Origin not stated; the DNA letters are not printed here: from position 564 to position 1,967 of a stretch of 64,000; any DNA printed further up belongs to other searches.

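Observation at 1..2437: Candidate undescribed RiPP locus: two tandem radical SAM/SPASM enzymes followed by two Trp/Asp-rich peptide genes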

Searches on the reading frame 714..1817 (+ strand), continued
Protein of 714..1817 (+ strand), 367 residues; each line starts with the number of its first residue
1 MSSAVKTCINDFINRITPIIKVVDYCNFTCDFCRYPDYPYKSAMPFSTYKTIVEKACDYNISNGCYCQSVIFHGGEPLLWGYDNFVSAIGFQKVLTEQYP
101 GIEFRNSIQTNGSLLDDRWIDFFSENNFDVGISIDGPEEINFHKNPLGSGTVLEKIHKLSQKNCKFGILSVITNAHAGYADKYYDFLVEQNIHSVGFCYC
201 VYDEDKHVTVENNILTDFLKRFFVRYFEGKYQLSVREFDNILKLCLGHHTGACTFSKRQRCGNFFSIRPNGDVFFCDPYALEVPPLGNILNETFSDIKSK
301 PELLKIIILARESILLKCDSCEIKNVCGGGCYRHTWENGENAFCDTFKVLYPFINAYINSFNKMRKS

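Call 55: search_protein_families(library=ncbifam, proteins=[P0121, P0020, P0025, P0058, P0069, P0076, P0084, P0098, P0105, P0120], max_evalue=1e-42)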
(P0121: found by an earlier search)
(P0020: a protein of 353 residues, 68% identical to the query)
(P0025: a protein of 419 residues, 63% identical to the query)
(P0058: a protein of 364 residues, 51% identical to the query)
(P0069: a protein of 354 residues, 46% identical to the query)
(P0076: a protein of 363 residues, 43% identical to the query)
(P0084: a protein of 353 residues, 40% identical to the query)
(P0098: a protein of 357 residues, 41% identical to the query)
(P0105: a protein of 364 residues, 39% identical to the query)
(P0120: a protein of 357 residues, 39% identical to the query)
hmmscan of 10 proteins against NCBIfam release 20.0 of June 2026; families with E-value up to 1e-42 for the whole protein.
P0121 (357 aa): 2 families
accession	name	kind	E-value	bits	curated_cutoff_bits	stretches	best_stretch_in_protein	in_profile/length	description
TIGR03942.1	sulfatase_rSAM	equivalog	9.2e-60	202.6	349.45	1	12-351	8-358/363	anaerobic sulfatase maturase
NF041298.1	rSAM_mat_DynA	equivalog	5.6e-47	160.4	450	1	8-351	4-354/356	dynobactin maturation radical SAM/SPASM protein DynA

P0020 (353 aa): 2 families
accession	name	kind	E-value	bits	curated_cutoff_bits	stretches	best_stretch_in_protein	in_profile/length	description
TIGR03942.1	sulfatase_rSAM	equivalog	9.1e-55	186.2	349.45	1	13-348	9-358/363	anaerobic sulfatase maturase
NF041298.1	rSAM_mat_DynA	equivalog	2.1e-43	148.7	450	1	6-347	2-353/356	dynobactin maturation radical SAM/SPASM protein DynA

P0025 (419 aa): 2 families
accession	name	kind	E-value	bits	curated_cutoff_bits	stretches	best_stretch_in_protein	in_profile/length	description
TIGR03942.1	sulfatase_rSAM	equivalog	2.1e-53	181.7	349.45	1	22-359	9-360/363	anaerobic sulfatase maturase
NF041298.1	rSAM_mat_DynA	equivalog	1.1e-43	149.6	450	1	17-356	4-353/356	dynobactin maturation radical SAM/SPASM protein DynA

P0058 (364 aa): 1 family
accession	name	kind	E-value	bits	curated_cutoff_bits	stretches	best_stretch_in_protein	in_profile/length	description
TIGR03942.1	sulfatase_rSAM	equivalog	2.4e-57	194.6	349.45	1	22-362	9-361/363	anaerobic sulfatase maturase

P0069 (354 aa): 1 family
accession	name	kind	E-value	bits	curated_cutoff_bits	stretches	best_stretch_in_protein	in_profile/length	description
TIGR03942.1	sulfatase_rSAM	equivalog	2.8e-49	168.1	349.45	1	13-348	8-359/363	anaerobic sulfatase maturase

P0076 (363 aa): 1 family
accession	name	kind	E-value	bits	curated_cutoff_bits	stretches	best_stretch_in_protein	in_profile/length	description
TIGR03942.1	sulfatase_rSAM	equivalog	4.5e-52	177.3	349.45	1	12-351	9-361/363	anaerobic sulfatase maturase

P0084 (353 aa): 1 family
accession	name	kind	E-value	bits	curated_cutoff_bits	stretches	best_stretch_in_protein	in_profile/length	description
TIGR03942.1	sulfatase_rSAM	equivalog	4.4e-51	174.1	349.45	1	13-350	9-360/363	anaerobic sulfatase maturase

P0098 (357 aa): 3 families
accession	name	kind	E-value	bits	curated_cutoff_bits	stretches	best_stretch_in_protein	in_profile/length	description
TIGR03942.1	sulfatase_rSAM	equivalog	9.5e-64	215.7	349.45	1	14-356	8-359/363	anaerobic sulfatase maturase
NF041298.1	rSAM_mat_DynA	equivalog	1.3e-48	165.8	450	1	8-356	2-355/356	dynobactin maturation radical SAM/SPASM protein DynA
NF010321.0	PRK13758.1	equivalog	2.5e-47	161.8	441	1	14-348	12-356/370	anaerobic sulfatase-maturase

P0105 (364 aa): 2 families
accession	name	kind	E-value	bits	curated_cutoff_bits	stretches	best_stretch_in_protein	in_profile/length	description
TIGR03942.1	sulfatase_rSAM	equivalog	7.8e-53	179.8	349.45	1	14-355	8-360/363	anaerobic sulfatase maturase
NF041298.1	rSAM_mat_DynA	equivalog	1.6e-43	149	450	1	8-354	2-355/356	dynobactin maturation radical SAM/SPASM protein DynA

P0120 (357 aa): 2 families
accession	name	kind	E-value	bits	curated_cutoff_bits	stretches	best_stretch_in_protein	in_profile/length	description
TIGR03942.1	sulfatase_rSAM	equivalog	7.9e-58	196.3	349.45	1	12-351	8-358/363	anaerobic sulfatase maturase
NF041298.1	rSAM_mat_DynA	equivalog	2.6e-46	158.2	450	1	8-352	4-355/356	dynobactin maturation radical SAM/SPASM protein DynA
